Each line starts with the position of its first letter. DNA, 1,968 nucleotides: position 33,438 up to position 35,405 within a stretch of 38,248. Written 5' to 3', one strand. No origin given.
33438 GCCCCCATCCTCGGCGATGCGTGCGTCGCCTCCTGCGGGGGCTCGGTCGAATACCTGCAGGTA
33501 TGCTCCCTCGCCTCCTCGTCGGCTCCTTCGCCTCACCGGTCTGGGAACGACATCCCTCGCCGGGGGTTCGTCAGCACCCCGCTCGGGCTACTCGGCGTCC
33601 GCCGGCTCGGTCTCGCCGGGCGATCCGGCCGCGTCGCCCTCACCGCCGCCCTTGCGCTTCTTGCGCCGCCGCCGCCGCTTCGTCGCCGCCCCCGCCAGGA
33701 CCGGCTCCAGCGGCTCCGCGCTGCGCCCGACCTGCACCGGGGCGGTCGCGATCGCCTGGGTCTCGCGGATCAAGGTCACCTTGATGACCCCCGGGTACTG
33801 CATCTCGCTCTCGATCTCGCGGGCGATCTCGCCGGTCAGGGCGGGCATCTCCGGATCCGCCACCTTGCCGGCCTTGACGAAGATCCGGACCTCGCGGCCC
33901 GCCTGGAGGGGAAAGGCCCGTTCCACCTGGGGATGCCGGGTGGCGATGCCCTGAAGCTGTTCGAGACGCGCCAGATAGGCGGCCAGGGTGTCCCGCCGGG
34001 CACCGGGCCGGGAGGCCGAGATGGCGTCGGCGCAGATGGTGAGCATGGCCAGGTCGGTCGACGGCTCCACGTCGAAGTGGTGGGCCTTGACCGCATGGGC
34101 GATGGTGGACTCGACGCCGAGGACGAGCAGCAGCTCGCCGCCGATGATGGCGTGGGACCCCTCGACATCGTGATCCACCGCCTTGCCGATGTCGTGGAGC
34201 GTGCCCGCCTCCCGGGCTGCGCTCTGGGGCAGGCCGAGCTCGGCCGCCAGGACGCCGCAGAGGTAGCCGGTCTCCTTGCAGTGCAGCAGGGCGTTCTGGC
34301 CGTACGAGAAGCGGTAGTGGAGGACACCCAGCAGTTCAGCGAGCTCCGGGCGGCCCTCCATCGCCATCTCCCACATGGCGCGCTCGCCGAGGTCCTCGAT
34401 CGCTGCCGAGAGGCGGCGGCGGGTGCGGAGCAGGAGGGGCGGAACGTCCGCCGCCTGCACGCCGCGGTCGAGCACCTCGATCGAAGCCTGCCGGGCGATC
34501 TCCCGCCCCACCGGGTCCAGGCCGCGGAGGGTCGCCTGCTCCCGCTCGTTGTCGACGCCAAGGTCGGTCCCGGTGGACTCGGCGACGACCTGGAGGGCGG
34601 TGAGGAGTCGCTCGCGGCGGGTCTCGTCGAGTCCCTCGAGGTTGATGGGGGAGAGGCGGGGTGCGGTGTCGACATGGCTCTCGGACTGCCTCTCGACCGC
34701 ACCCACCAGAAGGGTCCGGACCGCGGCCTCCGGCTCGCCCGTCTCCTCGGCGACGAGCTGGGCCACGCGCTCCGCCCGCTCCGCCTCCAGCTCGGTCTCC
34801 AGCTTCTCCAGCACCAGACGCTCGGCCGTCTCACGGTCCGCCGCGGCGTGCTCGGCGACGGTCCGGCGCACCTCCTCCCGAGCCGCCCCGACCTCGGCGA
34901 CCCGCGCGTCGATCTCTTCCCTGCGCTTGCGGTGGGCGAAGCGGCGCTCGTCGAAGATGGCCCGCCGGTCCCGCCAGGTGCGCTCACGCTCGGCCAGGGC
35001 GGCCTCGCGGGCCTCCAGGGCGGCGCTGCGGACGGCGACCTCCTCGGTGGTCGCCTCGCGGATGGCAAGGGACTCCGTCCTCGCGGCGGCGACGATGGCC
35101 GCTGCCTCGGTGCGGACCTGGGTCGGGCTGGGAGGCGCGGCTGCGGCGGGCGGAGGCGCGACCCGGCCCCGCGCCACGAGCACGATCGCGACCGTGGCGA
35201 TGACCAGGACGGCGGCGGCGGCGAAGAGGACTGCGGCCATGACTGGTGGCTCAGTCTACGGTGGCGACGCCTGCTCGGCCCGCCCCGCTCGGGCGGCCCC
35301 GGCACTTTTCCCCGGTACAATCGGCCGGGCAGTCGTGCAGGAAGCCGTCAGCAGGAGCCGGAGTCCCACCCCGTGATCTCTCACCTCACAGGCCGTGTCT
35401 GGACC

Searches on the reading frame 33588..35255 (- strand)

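Call 72: search_protein_families(library=pfam, proteins=[window:33588-35255:-], max_evalue=0.00001)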
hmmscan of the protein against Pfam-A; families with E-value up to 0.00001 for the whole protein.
window:33588-35255:- (555 aa): 1 family
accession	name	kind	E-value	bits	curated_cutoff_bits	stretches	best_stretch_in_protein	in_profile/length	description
PF01966.28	HD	-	3.2e-10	40.8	22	1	325-414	4-115/116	HD domain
